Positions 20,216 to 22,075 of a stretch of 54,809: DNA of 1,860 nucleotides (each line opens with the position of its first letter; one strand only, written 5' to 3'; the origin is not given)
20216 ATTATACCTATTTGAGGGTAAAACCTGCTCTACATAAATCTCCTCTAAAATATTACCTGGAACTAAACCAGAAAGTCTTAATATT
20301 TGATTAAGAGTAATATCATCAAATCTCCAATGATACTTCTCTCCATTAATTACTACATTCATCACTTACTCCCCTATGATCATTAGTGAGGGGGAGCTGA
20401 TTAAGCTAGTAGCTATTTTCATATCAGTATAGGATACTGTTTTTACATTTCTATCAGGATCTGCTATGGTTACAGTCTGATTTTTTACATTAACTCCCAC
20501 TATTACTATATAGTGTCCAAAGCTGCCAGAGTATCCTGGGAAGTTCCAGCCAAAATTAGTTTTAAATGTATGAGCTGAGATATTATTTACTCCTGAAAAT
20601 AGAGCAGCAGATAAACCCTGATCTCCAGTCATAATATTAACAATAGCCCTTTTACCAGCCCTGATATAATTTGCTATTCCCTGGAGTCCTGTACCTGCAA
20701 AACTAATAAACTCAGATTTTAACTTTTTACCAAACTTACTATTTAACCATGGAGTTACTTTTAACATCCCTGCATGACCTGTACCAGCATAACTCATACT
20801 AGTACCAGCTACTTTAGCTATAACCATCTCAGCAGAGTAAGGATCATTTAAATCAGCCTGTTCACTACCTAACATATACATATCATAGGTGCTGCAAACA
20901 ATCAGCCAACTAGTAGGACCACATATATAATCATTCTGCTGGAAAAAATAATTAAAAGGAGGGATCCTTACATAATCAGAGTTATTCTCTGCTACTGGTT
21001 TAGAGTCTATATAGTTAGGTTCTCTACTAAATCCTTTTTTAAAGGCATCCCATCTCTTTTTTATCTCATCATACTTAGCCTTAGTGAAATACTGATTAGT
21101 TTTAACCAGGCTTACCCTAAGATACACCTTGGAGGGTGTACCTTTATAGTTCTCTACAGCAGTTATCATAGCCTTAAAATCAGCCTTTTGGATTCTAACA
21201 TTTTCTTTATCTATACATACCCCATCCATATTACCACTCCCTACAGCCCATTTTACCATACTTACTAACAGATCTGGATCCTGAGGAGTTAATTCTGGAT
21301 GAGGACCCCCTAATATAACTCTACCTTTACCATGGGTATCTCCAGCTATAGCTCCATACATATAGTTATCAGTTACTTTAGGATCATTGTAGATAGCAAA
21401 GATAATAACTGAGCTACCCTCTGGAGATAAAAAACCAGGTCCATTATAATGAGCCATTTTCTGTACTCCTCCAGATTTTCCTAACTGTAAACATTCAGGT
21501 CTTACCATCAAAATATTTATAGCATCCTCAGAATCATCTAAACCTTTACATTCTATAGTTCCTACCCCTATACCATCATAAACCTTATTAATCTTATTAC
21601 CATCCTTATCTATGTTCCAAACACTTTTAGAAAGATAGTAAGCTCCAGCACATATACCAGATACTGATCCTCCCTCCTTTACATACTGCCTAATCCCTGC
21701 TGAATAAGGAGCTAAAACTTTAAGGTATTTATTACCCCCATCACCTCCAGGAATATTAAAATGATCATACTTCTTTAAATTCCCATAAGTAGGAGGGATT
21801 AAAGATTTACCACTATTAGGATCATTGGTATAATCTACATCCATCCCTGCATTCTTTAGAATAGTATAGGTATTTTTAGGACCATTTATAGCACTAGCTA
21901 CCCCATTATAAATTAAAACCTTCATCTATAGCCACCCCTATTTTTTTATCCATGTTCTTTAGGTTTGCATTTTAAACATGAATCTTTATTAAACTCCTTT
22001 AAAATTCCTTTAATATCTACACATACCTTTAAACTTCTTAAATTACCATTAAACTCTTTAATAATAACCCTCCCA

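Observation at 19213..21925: Late operon ends with two papain-fold cysteine peptidases and no muramidase or amidase: candidate non-canonical lysis cassette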

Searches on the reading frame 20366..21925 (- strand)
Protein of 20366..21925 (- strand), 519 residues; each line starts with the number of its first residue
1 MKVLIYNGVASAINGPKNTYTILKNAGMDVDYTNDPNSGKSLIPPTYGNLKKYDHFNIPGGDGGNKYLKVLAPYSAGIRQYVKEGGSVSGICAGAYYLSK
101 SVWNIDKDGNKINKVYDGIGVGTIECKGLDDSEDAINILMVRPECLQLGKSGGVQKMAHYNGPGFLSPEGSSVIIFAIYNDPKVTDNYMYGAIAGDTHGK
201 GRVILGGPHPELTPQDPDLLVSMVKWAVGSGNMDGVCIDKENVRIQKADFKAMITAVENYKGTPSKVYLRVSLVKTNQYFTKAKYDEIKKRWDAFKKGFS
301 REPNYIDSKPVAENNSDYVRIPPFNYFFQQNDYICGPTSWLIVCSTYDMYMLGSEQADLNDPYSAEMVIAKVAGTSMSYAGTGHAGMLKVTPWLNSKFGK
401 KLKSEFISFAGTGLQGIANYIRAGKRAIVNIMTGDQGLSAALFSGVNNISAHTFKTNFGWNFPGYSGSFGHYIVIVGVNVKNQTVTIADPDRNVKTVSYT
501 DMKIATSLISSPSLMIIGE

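Call 4: search_protein_families(library=pfam, proteins=[window:20366-21925:-], max_evalue=0.1)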
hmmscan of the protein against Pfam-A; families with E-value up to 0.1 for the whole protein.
window:20366-21925:- (519 aa): 6 families
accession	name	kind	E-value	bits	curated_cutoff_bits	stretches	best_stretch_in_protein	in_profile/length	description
PF09825.15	BPL_N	-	3.1e-17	62.8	24.2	1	1-215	1-224/283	Biotin-protein ligase, N terminal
PF13529.12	Peptidase_C39_2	-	1.6e-07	32.5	24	1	324-490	3-142/143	Peptidase_C39 like family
PF07685.20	GATase_3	-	7.2e-06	26.2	27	1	48-121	35-110/196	CobB/CobQ-like glutamine amidotransferase domain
PF09778.15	Guanylate_cyc_2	-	0.0013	18.6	28.1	1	458-502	150-196/212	Guanylylate cyclase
PF01965.30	DJ-1_PfpI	-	0.0019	18.5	26.6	1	50-100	59-109/165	DJ-1/PfpI family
PF03412.21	Peptidase_C39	-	0.0044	17.3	22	1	467-503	84-118/133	Peptidase C39 family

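Call 6: search_dna_similar(query=window:20366-21925:-, collection=phages, mode=protein, max_rows=20)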
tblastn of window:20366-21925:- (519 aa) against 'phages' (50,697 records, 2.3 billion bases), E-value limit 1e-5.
Records with a match: 1; places in all: 1; records where one place covers at least 80% of the query: 0.
Best place of each record, by identity: <60% 1.
By first word of the organism name: Methanobacterium 1.
By host as written in the record: Methanothermobacter thermautotrophicus FF3 1.
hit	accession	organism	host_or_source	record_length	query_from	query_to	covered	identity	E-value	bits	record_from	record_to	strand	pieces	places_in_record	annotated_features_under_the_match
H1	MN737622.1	Methanobacterium virus PhiF3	Methanothermobacter thermautotrophicus ...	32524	280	517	46%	25.4%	2e-9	67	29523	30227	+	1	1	putative pseudomurein endoisopeptidase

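Call 8: get_annotated_region(hit=H1, flank=6000)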
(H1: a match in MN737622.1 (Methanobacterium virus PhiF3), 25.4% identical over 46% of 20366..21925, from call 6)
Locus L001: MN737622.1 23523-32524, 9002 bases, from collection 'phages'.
description: Methanobacterium virus PhiF3, complete genome.
organism: Methanobacterium virus PhiF3 (NCBI taxid 2686281)
taxonomy: Viruses; Duplodnaviria; Heunggongvirae; Uroviricota; Caudoviricetes; Methanobavirales; Anaerodiviridae
host: Methanothermobacter thermautotrophicus FF3; source: Anaerobic sludge-bed reactor; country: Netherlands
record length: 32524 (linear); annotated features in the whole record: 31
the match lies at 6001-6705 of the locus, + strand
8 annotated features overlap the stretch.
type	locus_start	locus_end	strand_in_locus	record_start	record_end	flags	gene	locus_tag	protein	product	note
CDS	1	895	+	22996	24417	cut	-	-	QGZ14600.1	hypothetical protein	ORF23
CDS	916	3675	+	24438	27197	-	-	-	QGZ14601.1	hypothetical protein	ORF24; hypothetical protein; similar to Methanobacterium virus Drs3 ORF33 product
CDS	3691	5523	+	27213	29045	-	-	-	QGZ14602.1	hypothetical protein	ORF25; hypothetical protein; similar to Methanobacterium virus Drs3 ORF34 product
CDS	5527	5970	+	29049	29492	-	-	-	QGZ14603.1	putative tail sheath protein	ORF26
CDS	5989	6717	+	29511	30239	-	-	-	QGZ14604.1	putative pseudomurein endoisopeptidase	ORF27; similar to pseudomurein endoisopeptidase PeiW from Methanoathermobacter wolfeii prophage YM100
CDS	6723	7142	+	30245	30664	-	-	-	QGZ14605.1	hypothetical protein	ORF28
CDS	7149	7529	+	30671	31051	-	-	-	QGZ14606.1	hypothetical protein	ORF29; hypothetical protein; similar to Methanobacteriales archaeon HGW-Methanobacteriales-1 CVV28_06160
CDS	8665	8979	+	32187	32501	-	-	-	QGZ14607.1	putative CRISPR-associated protein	ORF30; CRISPR/Cas system-associated protein Csx16 family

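Call 10: search_solved_structures(query=window:20366-21925:-, max_evalue=1, show_alignments=2)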
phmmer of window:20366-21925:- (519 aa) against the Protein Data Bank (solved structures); distinct sequences matched with E-value up to 1: 2.
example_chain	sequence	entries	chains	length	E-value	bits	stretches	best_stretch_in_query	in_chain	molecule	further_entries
2nv2_B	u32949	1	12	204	0.71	11.8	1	49-171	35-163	Glutamine amidotransferase subunit pdxT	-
2nv0_A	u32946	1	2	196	0.88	11.5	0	49-170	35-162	Glutamine amidotransferase subunit pdxT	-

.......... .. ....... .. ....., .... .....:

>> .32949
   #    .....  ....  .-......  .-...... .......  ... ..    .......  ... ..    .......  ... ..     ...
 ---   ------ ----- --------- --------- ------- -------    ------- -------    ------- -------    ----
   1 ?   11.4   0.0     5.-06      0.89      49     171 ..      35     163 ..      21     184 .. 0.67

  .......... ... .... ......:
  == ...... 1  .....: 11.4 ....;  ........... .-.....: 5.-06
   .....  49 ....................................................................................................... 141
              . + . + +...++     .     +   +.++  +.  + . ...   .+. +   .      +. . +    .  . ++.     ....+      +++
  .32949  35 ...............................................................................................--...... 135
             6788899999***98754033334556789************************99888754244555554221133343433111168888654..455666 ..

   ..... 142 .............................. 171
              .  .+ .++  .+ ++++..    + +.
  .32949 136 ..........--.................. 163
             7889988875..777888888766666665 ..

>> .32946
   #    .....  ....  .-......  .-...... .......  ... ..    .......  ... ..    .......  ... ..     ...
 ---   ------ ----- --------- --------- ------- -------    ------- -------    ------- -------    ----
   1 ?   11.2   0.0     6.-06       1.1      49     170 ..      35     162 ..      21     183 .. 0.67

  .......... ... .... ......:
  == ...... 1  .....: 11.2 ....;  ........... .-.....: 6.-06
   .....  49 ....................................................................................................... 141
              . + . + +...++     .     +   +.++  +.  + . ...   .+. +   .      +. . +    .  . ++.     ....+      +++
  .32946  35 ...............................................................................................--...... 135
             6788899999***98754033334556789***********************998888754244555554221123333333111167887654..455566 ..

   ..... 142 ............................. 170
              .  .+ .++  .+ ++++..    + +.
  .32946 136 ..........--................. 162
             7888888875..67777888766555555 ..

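Call 12: search_protein_families(library=pfam, proteins=[L001:5989-6717:+, L001:6723-7142:+, L001:7149-7529:+], max_evalue=0.1)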
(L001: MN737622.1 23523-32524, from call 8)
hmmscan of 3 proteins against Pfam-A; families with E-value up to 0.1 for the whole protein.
L001:5989-6717:+ (242 aa): 5 families
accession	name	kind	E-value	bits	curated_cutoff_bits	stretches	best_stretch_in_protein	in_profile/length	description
PF13529.12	Peptidase_C39_2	-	2.1e-10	41.8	24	1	83-212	8-142/143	Peptidase_C39 like family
PF03412.21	Peptidase_C39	-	2.1e-07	31.2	22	1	82-138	6-62/133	Peptidase C39 family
PF11814.14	DUF3335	-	0.0025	17.8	25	1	82-105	5-28/206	Peptidase_C39 like family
PF09778.15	Guanylate_cyc_2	-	0.081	12.7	28.1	0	188-217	158-187/212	Guanylylate cyclase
PF09373.15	PMBR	-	0.088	13.4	24.9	0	46-67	12-33/33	Pseudomurein-binding repeat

L001:6723-7142:+ (139 aa): 1 family
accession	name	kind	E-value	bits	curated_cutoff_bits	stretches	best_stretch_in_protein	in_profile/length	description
PF21470.2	BppU-like_C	-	0.015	15.7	27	1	112-132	23-43/59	Minor structural protein 5-like, C-terminal domain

L001:7149-7529:+ (126 aa): 2 families
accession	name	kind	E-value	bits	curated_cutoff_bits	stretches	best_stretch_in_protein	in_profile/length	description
PF08271.17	Zn_Ribbon_TF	-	0.014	15.4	29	1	58-86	3-27/43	TFIIB zinc-binding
PF05129.18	Zn_ribbon_Elf1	-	0.029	14.9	29.8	1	58-88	25-56/79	Transcription elongation factor Elf1 like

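Call 28: find_homologous_proteins(query=window:20366-21925:-, max_evalue=0.001)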
Query window:20366-21925:- (519 aa): 3 proteins with E <= 0.001 among 8000 candidates.
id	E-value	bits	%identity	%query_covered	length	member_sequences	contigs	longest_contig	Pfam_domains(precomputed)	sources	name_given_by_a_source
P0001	0.0e+0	1193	100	100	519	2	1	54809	PF07685.21,PF13529.14,PF09825.16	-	-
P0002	8.0e-116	406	45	100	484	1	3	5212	PF13529.14,PF09825.16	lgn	-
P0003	1.5e-78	283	37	96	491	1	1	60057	PF13529.14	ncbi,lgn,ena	-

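Call 30: find_encoding_contigs(protein=P0003, flank=10000, max_places=3)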
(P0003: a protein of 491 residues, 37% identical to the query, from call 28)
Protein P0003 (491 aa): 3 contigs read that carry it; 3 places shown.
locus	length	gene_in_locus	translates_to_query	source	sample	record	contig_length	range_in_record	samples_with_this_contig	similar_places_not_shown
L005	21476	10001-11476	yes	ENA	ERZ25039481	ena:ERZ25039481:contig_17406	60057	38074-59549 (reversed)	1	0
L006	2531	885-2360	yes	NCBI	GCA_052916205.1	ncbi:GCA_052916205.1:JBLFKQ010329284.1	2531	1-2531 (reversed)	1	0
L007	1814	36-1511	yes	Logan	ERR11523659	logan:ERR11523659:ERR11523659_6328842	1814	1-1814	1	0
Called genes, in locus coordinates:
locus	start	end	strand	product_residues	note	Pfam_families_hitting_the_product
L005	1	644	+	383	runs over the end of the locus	?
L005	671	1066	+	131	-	PF23140:Gp80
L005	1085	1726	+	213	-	-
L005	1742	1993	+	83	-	PF12708:Pect-lyase_RHGA_epim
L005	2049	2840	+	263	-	-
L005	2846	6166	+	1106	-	PF10102:DUF2341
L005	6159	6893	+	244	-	-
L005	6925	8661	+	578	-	PF13415:Beta-prop_FBX42, PF24681:Kelch_KLHDC2_KLHL20_DRC7, PF13964:Beta-prop_Calicin (weak), PF25210:Kelch_FKB95, PF01344:Kelch_1, PF07646:Kelch_2 (weak), PF24981:Beta-prop_ATRN-LZTR1, PF24681:Kelch_KLHDC2_KLHL20_DRC7, +4 more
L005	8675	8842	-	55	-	-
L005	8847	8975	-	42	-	-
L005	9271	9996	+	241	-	-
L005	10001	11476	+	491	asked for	PF13529:Peptidase_C39_2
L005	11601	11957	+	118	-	-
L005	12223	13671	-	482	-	PF01943:Polysacc_synt, PF01554:MatE (weak)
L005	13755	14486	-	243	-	PF00535:Glycos_transf_2 (faint), PF13712:Glyco_tranf_2_5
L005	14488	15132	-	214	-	PF01209:Ubie_methyltran, PF13489:Methyltransf_23, PF07021:MetW, PF13649:Methyltransf_25, PF13847:Methyltransf_31, PF08241:Methyltransf_11, PF08242:Methyltransf_12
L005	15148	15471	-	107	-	-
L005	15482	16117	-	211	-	PF10544:T5orf172, PF13455:MUG113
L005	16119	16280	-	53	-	PF04014:MazE_antitoxin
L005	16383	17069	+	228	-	PF27781:Csf1 (weak)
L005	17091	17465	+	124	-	-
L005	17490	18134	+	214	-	PF01541:GIY-YIG, PF19835:SegE_GIY-YIG (weak), PF07460:NUMOD3 (weak)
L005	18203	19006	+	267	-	-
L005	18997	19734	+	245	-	PF27782:Csf3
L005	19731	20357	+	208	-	-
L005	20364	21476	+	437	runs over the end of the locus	PF01507:PAPS_reduct (weak), PF11922:DUF3440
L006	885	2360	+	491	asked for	PF13529:Peptidase_C39_2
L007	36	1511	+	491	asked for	PF13529:Peptidase_C39_2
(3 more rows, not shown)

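Call 31: find_encoding_contigs(protein=P0002, flank=10000, max_places=3)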
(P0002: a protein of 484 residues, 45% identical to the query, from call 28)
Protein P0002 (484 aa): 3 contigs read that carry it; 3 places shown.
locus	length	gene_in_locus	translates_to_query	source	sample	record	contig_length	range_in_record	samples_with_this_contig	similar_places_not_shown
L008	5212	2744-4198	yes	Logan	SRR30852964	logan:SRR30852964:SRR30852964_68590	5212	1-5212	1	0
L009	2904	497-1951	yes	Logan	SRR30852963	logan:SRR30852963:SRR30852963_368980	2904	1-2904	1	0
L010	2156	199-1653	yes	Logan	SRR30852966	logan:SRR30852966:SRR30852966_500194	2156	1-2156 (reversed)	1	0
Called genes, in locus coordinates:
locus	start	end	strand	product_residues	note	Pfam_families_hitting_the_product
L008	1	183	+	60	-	?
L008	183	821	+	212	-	-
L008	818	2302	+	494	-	-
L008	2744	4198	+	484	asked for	PF09825:BPL_N (weak), PF13529:Peptidase_C39_2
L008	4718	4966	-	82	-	-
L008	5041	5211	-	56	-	?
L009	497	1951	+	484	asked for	PF09825:BPL_N (weak), PF13529:Peptidase_C39_2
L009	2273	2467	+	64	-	-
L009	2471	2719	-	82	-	-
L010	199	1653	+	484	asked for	PF09825:BPL_N (weak), PF13529:Peptidase_C39_2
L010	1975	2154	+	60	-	?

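Call 38: search_protein_families(library=phrogs, proteins=[window:20366-21925:-], max_evalue=0.01)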
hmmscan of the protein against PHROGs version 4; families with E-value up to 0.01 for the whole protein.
window:20366-21925:- (519 aa): 1 family
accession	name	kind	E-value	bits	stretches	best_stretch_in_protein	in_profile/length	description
phrog_6007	-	lysis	0.0033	17.2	0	325-347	219-241/483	endolysin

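Call 39: search_protein_families(library=ncbifam, proteins=[window:20366-21925:-], max_evalue=0.1)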
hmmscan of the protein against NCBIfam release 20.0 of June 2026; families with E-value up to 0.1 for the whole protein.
window:20366-21925:- (519 aa): 2 families
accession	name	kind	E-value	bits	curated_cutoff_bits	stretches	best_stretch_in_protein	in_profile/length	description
TIGR01382.1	PfpI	subfamily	0.011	15.3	139.05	1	51-99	61-108/169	DJ-1/PfpI/YhbO family deglycase/protease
TIGR01383.1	not_thiJ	equivalog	0.08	12.7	131.25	0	51-99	62-110/180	DJ-1 family glyoxalase III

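Call 47: search_protein_representatives(alignment_id=A1)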
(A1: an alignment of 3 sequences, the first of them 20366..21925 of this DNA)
Query: 3 sequences, 495 profile positions. Proteins with E-value up to 0.001 (for the whole library): 1466; up to 1e-10: 202; up to 1e-30: 36. The best 150 are listed.
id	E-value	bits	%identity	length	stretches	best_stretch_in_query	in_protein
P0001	4.6e-268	906.5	-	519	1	3-495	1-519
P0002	7.4e-266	899.2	-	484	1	3-495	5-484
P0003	7.4e-240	813.4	-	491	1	1-495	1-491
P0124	2.2e-125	435.8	-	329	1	174-494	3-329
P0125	2.0e-112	393.1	-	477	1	2-494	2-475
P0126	2.1e-79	284.2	-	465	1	5-491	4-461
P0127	5.8e-72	259.6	-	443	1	2-309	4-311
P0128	7.2e-72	259.3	-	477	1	3-317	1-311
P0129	5.1e-60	220.2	-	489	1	2-495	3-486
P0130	2.0e-56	208.4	-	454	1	3-315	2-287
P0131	1.2e-53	199.2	-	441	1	3-317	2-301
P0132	4.2e-51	190.8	-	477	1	3-312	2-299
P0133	6.1e-46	173.8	-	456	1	2-309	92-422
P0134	3.1e-41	158.3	-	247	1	235-495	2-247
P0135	5.9e-40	154.0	-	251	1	272-491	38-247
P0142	1.3e-35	139.7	-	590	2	2-229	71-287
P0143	2.2e-35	139.0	-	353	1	3-227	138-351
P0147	3.7e-34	134.9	-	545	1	3-228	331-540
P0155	5.6e-31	124.4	-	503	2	3-233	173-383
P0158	4.2e-30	121.6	-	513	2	3-235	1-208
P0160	9.7e-30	120.4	-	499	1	4-241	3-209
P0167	7.7e-28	114.1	-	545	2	3-232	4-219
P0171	5.4e-27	111.3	-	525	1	3-235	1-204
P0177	5.0e-25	104.8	-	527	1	3-234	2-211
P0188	5.7e-21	91.4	-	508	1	1-225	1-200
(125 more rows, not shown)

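Call 48: search_protein_families(library=pfam, proteins=[P0124, P0125, P0126, P0127, P0128, P0129, P0130, P0131, P0132, P0133], max_evalue=0.01)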
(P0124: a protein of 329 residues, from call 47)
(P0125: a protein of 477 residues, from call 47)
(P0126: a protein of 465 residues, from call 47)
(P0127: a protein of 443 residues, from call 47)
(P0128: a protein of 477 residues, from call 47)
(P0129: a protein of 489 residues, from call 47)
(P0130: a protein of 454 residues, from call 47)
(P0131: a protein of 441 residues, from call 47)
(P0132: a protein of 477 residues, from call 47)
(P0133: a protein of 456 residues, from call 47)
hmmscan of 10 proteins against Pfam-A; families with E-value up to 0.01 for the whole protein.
P0124 (329 aa): 7 families
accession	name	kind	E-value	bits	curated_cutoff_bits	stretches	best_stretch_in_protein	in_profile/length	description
PF13529.12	Peptidase_C39_2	-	5.6e-14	53.3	24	1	161-301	3-142/143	Peptidase_C39 like family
PF03412.21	Peptidase_C39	-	9.5e-05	22.7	22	0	276-313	82-117/133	Peptidase C39 family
PF09778.15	Guanylate_cyc_2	-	0.00025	20.9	28.1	1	273-306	154-187/212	Guanylylate cyclase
PF09373.15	PMBR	-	0.0009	19.6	24.9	0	83-102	13-32/33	Pseudomurein-binding repeat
PF11814.14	DUF3335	-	0.0012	18.8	25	0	162-185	2-25/206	Peptidase_C39 like family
PF12385.14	Peptidase_C70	-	0.0024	18.3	19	0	161-305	9-127/141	Papain-like cysteine protease AvrRpt2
PF09825.15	BPL_N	-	0.0069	15.8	24.2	0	4-45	183-227/283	Biotin-protein ligase, N terminal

P0125 (477 aa): 6 families
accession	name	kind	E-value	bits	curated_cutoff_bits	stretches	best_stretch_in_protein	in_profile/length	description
PF03412.21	Peptidase_C39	-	2.4e-14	53.7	22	1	330-458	6-116/133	Peptidase C39 family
PF09825.15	BPL_N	-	5.8e-13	48.8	24.2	1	4-96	1-99/283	Biotin-protein ligase, N terminal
PF13529.12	Peptidase_C39_2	-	2.9e-11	44.5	24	1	325-447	6-142/143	Peptidase_C39 like family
PF09373.15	PMBR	-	5.7e-06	26.6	24.9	0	240-268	4-32/33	Pseudomurein-binding repeat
PF01965.30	DJ-1_PfpI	-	0.0041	17.4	26.6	1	23-91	38-106/165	DJ-1/PfpI family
PF11814.14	DUF3335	-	0.009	16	25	0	331-380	6-65/206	Peptidase_C39 like family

P0126 (465 aa): 7 families
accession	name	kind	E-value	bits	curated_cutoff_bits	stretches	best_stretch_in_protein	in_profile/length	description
PF09825.15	BPL_N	-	2.4e-21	76.3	24.2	2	3-91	2-99/283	Biotin-protein ligase, N terminal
PF03412.21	Peptidase_C39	-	1.6e-14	54.3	22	1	320-450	7-119/133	Peptidase C39 family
PF13529.12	Peptidase_C39_2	-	4.5e-11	43.9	24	1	320-436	8-142/143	Peptidase_C39 like family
PF08532.16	Glyco_hydro_42M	-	5.7e-06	26.4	25.8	1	38-190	52-190/207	Beta-galactosidase trimerisation domain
PF07685.20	GATase_3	-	0.00013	22.1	27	1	19-85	15-86/196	CobB/CobQ-like glutamine amidotransferase domain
PF01965.30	DJ-1_PfpI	-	0.00017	21.9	26.6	1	28-94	46-115/165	DJ-1/PfpI family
PF01174.25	SNO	-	0.00022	21.6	27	1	27-90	18-84/188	SNO glutamine amidotransferase family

P0127 (443 aa): 2 families
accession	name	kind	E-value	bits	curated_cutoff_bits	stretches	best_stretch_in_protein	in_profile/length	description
PF09825.15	BPL_N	-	9.5e-08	31.7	24.2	1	5-103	1-99/283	Biotin-protein ligase, N terminal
PF12386.14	Peptidase_C71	-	5.7e-05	23.4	22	1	331-423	9-95/149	Pseudomurein endo-isopeptidase Pei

P0128 (477 aa): 5 families
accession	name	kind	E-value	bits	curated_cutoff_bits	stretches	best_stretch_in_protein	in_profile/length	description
PF09825.15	BPL_N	-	2.3e-15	56.7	24.2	1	1-205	1-227/283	Biotin-protein ligase, N terminal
PF01174.25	SNO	-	0.0018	18.6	27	1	21-93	13-84/188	SNO glutamine amidotransferase family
PF07685.20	GATase_3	-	0.0018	18.4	27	1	18-106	14-109/196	CobB/CobQ-like glutamine amidotransferase domain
PF06283.17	ThuA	-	0.0027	18.4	33.4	1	2-92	1-94/209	Trehalose utilisation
PF01965.30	DJ-1_PfpI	-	0.0033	17.7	26.6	0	41-94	59-112/165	DJ-1/PfpI family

P0129 (489 aa): 5 families
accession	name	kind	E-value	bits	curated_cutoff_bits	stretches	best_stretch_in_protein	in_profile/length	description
PF09825.15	BPL_N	-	8.6e-12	45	24.2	1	6-106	3-100/283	Biotin-protein ligase, N terminal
PF13529.12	Peptidase_C39_2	-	0.00029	21.9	24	1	326-457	2-142/143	Peptidase_C39 like family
PF01965.30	DJ-1_PfpI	-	0.00033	20.9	26.6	1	46-98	52-104/165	DJ-1/PfpI family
PF03412.21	Peptidase_C39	-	0.002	18.4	22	1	327-470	2-118/133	Peptidase C39 family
PF06283.17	ThuA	-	0.0065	17.2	33.4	0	5-110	1-99/209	Trehalose utilisation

P0130 (454 aa): 4 families
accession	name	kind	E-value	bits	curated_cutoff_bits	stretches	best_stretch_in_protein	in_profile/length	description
PF09825.15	BPL_N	-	1.2e-16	60.9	24.2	1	3-94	2-99/283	Biotin-protein ligase, N terminal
PF07685.20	GATase_3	-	7.7e-05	22.8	27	1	22-116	17-119/196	CobB/CobQ-like glutamine amidotransferase domain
PF01965.30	DJ-1_PfpI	-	0.0033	17.7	26.6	1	29-98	47-116/165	DJ-1/PfpI family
PF06283.17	ThuA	-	0.0045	17.7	33.4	1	3-92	1-94/209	Trehalose utilisation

P0131 (441 aa): 2 families
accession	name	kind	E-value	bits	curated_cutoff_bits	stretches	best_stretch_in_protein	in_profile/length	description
PF12386.14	Peptidase_C71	-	1.8e-06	28.3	22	1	321-428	16-134/149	Pseudomurein endo-isopeptidase Pei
PF09825.15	BPL_N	-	3.1e-06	26.8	24.2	1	4-95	3-99/283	Biotin-protein ligase, N terminal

P0132 (477 aa): 6 families
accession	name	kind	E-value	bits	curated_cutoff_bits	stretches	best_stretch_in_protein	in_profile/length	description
PF09825.15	BPL_N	-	6.2e-21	75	24.2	2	3-102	2-106/283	Biotin-protein ligase, N terminal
PF01965.30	DJ-1_PfpI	-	6.5e-06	26.5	26.6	1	22-98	39-115/165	DJ-1/PfpI family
PF09373.15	PMBR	-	3.3e-05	24.2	24.9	0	225-255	3-33/33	Pseudomurein-binding repeat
PF07685.20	GATase_3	-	4e-05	23.8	27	1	24-111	19-110/196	CobB/CobQ-like glutamine amidotransferase domain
PF08532.16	Glyco_hydro_42M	-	0.002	18.1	25.8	1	65-188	71-191/207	Beta-galactosidase trimerisation domain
PF22415.1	PSV_ORF131-like_dom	-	0.003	17.9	27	1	96-145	4-55/80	PSV_Hypothetical protein ORF131-like domain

P0133 (456 aa): 3 families
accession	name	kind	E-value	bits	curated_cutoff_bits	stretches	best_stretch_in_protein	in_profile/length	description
PF09373.15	PMBR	-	6.5e-22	77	24.9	3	425-454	3-32/33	Pseudomurein-binding repeat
PF09825.15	BPL_N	-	3.2e-14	53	24.2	2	94-195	2-100/283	Biotin-protein ligase, N terminal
PF01965.30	DJ-1_PfpI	-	0.00012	22.3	26.6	1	134-188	51-105/165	DJ-1/PfpI family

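Call 56: find_related_loci(query=A1, collection=viral_contigs, flank=8000)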
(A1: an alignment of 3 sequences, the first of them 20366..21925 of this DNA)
Query A1 (519 aa) in viral_contigs; peptide patterns used: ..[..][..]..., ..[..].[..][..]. (x = any residue, [..] = any of these).
184 stretches matched a pattern, but none encodes a relative of the query by tblastn (E <= 1e-3).
